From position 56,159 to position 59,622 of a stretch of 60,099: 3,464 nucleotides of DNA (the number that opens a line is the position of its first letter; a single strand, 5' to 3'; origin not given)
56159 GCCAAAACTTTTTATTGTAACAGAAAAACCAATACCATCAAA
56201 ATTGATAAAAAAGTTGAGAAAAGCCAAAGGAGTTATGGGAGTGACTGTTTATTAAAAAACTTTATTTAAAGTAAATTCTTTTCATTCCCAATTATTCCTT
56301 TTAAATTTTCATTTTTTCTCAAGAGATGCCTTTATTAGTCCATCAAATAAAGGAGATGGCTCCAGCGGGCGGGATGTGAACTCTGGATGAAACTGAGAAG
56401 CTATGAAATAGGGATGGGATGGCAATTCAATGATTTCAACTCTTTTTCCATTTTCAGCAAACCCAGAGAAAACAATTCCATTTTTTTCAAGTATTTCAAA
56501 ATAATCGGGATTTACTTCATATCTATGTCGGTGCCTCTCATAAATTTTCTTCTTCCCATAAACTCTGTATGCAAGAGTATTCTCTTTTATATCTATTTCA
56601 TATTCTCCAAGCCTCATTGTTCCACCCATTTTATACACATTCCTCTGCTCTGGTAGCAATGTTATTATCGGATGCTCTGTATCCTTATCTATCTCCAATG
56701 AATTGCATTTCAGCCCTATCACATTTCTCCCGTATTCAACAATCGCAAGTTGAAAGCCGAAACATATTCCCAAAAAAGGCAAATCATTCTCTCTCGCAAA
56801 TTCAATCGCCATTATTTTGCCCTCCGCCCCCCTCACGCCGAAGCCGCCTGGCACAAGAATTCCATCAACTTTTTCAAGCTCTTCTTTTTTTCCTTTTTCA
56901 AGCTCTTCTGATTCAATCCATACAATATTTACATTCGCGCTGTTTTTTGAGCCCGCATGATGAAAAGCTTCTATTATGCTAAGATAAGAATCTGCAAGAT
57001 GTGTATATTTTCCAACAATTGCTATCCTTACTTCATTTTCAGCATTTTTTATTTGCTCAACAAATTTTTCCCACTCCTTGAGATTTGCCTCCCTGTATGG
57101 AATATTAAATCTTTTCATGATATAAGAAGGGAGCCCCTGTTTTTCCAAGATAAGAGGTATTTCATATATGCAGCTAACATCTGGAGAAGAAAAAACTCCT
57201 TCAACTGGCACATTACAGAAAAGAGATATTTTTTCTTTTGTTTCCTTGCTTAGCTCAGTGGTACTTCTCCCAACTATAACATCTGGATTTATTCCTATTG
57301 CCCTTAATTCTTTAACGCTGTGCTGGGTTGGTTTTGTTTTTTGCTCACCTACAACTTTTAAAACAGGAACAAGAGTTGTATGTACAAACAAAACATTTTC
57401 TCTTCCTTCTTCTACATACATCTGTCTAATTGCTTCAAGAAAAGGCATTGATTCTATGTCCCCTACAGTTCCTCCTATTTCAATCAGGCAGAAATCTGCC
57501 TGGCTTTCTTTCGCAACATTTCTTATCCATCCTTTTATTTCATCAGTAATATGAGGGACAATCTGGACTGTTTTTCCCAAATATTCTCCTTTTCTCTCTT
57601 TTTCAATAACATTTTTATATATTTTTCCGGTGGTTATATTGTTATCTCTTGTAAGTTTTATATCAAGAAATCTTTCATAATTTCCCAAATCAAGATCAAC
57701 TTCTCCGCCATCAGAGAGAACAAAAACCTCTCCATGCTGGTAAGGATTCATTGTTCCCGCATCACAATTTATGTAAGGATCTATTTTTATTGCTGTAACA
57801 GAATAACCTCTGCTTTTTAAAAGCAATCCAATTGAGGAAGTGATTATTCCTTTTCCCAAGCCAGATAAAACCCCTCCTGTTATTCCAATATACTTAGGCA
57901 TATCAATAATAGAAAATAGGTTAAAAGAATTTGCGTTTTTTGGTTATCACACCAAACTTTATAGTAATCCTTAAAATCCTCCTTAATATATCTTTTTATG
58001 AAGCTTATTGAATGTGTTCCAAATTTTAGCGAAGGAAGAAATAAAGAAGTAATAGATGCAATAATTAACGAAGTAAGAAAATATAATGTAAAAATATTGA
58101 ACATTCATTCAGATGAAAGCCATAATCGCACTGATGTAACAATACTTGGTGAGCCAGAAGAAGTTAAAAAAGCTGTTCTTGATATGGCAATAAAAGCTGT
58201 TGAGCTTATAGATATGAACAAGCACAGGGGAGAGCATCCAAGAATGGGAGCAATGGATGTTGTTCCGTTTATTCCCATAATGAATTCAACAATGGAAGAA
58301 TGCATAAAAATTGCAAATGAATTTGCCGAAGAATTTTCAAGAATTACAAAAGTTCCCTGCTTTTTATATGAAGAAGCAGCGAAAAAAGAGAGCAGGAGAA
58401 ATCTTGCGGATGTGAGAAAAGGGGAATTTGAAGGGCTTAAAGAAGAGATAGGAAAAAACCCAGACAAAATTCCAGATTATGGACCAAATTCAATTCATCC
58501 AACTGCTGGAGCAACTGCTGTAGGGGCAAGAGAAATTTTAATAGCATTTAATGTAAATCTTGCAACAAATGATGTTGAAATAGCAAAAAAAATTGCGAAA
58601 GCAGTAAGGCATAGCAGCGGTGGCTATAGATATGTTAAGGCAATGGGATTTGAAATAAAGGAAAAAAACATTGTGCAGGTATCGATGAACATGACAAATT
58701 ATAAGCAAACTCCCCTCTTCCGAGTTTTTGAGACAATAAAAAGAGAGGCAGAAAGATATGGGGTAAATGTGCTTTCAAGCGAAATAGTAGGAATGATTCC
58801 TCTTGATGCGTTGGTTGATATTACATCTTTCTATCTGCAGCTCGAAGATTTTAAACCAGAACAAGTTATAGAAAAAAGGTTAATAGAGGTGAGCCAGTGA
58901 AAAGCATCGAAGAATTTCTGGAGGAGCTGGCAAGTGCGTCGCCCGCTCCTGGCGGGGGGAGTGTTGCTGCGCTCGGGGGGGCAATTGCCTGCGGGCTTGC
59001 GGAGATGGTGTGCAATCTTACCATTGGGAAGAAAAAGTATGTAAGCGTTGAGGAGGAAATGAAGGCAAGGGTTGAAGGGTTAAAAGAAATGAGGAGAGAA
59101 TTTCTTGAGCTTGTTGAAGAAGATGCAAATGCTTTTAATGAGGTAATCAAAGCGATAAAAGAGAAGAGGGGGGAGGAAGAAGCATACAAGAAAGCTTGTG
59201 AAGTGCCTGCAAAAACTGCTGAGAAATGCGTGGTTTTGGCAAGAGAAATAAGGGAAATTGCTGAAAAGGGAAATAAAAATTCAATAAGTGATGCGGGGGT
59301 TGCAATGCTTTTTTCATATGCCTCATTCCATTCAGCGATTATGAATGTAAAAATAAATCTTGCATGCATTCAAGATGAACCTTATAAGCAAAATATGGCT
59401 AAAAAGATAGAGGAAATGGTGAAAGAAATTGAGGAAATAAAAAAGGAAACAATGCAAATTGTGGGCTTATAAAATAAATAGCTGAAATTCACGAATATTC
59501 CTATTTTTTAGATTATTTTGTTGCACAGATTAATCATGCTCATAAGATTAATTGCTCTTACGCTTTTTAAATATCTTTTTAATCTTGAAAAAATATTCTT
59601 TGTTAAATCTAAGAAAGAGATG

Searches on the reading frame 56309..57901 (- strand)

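Call 14: search_protein_families(library=pfam, proteins=[window:56309-57901:-], max_evalue=0.001)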
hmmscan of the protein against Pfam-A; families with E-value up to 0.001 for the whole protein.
window:56309-57901:- (530 aa): 3 families
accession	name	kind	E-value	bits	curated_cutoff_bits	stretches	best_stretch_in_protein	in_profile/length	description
PF06418.20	CTP_synth_N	-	8.9e-130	432.2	26.1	1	3-267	1-265/265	CTP synthase N-terminus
PF00117.34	GATase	-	6.6e-42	143.8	22.8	1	302-524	2-189/190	Glutamine amidotransferase class-I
PF07722.19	Peptidase_C26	-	3.6e-07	30.6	20.5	1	363-507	95-219/219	Peptidase C26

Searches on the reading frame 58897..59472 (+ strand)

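Call 14: search_protein_families(library=pfam, proteins=[window:58897-59472:+], max_evalue=0.001)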
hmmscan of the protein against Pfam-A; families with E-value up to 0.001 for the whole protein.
window:58897-59472:+ (191 aa): 1 family
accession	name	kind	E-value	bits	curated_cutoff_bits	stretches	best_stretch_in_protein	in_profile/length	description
PF04961.17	FTCD_C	-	3.3e-58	196.9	24.5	1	3-172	1-181/182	Formiminotransferase-cyclodeaminase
